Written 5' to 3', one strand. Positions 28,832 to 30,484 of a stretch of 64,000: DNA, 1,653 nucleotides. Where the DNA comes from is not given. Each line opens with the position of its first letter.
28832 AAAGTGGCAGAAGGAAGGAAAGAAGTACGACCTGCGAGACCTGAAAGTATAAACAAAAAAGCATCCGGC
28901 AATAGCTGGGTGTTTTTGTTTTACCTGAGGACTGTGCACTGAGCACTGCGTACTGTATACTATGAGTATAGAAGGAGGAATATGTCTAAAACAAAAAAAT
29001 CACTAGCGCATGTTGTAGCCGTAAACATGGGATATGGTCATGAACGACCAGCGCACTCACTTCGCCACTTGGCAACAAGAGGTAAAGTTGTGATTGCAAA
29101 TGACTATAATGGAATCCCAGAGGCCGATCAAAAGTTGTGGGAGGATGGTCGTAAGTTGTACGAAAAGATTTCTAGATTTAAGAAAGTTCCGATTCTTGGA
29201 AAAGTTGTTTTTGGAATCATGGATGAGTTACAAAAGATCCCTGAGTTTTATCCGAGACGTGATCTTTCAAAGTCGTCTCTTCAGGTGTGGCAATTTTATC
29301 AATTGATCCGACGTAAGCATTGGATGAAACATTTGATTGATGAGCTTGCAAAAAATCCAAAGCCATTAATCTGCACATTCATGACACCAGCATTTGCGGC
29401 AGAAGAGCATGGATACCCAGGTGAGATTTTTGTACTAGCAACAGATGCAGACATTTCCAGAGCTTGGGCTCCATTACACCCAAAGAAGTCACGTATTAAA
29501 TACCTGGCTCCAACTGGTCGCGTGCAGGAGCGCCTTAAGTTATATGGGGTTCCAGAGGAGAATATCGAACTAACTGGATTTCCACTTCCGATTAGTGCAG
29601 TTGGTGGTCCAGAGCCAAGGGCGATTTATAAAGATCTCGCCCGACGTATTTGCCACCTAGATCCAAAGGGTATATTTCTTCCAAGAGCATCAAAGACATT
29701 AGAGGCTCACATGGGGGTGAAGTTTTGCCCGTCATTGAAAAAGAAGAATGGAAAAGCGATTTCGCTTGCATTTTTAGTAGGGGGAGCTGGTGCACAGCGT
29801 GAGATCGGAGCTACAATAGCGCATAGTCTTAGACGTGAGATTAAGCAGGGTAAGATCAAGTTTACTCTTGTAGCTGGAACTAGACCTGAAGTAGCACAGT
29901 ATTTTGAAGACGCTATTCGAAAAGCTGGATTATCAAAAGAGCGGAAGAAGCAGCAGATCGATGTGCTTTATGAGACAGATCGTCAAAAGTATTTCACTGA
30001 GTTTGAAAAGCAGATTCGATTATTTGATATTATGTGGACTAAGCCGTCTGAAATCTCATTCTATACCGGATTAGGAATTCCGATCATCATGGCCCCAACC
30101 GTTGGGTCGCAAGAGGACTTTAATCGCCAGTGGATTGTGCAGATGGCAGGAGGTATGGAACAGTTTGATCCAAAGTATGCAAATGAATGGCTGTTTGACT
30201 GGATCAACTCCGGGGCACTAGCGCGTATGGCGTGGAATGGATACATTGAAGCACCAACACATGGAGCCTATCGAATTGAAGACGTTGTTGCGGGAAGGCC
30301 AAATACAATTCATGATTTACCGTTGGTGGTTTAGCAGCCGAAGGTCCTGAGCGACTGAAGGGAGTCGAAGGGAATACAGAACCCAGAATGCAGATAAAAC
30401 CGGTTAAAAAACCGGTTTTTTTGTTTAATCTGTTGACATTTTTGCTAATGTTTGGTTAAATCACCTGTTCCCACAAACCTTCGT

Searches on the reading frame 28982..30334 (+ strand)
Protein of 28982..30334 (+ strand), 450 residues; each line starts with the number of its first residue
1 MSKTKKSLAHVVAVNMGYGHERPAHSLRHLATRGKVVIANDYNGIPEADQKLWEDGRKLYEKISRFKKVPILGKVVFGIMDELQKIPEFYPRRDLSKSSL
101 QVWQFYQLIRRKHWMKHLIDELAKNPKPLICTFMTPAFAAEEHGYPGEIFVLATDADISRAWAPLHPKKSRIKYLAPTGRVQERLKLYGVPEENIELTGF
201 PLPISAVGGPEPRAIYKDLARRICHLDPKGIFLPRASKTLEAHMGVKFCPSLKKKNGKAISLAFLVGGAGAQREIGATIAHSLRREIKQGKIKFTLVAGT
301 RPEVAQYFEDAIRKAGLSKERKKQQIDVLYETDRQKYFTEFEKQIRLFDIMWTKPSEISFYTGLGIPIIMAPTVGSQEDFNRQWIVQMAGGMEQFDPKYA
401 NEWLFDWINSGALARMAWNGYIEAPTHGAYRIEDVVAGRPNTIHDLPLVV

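Call 79: search_protein_families(library=pfam, proteins=[window:28982-30334:+], max_evalue=0.01)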
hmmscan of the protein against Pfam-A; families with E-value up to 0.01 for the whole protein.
window:28982-30334:+ (450 aa): 1 family
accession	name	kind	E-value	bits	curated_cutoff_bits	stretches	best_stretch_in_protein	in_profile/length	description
PF22053.2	DUF6938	-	2e-12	47.7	27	1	254-388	32-182/236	Domain of unknown function (DUF6938)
